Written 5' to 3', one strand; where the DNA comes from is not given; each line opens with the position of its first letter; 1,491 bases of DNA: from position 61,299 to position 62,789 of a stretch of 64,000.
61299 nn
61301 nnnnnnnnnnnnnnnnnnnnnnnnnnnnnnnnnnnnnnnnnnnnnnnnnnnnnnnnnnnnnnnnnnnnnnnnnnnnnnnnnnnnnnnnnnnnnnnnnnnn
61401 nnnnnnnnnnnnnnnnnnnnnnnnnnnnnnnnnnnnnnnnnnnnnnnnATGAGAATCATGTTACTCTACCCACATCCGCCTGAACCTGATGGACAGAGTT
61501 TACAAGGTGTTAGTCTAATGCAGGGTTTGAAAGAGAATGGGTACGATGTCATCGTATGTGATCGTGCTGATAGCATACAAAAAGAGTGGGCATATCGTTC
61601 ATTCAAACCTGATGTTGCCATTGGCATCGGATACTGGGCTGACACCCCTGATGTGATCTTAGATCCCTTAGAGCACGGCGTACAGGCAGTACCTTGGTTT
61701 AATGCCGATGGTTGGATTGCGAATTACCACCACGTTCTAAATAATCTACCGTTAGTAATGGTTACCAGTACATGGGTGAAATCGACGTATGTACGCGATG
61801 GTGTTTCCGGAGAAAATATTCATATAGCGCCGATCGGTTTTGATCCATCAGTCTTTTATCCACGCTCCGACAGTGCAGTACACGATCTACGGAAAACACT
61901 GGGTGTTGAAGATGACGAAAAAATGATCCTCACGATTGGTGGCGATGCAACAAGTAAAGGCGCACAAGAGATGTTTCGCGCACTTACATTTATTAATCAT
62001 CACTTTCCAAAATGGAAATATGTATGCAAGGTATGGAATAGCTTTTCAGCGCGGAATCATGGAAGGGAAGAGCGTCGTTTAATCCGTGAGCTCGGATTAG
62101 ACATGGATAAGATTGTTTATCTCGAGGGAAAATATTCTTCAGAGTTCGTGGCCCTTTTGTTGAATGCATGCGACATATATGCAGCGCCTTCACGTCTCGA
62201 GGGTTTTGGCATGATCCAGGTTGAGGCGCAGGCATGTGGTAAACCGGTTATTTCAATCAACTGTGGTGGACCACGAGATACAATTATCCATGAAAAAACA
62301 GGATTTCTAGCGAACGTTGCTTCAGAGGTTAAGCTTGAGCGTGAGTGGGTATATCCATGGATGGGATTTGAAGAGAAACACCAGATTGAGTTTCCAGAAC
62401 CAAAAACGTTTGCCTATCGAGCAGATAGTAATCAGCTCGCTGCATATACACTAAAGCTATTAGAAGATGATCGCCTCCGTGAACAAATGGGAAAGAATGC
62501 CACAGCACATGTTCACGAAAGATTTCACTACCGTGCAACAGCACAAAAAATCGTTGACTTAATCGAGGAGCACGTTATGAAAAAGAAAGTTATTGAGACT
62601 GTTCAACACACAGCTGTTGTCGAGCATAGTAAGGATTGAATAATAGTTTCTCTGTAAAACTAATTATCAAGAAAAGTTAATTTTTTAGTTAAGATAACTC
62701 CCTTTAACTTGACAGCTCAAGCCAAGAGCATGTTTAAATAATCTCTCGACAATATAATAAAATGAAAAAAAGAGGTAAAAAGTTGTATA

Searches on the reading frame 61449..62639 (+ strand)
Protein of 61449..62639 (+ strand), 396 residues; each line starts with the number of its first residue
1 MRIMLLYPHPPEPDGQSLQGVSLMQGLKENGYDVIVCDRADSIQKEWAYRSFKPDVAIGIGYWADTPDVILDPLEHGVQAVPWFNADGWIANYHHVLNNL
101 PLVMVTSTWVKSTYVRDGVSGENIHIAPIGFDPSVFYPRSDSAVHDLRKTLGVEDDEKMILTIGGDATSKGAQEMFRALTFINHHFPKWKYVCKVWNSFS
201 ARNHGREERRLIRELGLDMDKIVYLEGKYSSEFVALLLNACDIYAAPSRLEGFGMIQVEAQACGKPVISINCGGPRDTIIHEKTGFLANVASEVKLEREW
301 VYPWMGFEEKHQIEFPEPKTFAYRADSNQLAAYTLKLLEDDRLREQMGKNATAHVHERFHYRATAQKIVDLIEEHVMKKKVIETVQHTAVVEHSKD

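Call 28: search_protein_families(library=pfam, proteins=[window:61449-62639:+], max_evalue=0.001)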
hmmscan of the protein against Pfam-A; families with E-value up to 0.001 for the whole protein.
window:61449-62639:+ (396 aa): 4 families
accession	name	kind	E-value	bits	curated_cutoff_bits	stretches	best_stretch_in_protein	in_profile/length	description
PF00534.26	Glycos_transf_1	-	2.8e-23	82.8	26.4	1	147-291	5-143/172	Glycosyl transferases group 1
PF13692.12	Glyco_trans_1_4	-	2.9e-16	60.4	27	1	160-291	4-127/142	Glycosyl transferases group 1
PF20706.3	GT4-conflict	-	2.8e-05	23.7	26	1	157-271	197-312/385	Family 4 Glycosyltransferase in conflict systems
PF13524.12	Glyco_trans_1_2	-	0.00083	19.8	25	0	309-369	83-143/144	Glycosyl transferase-like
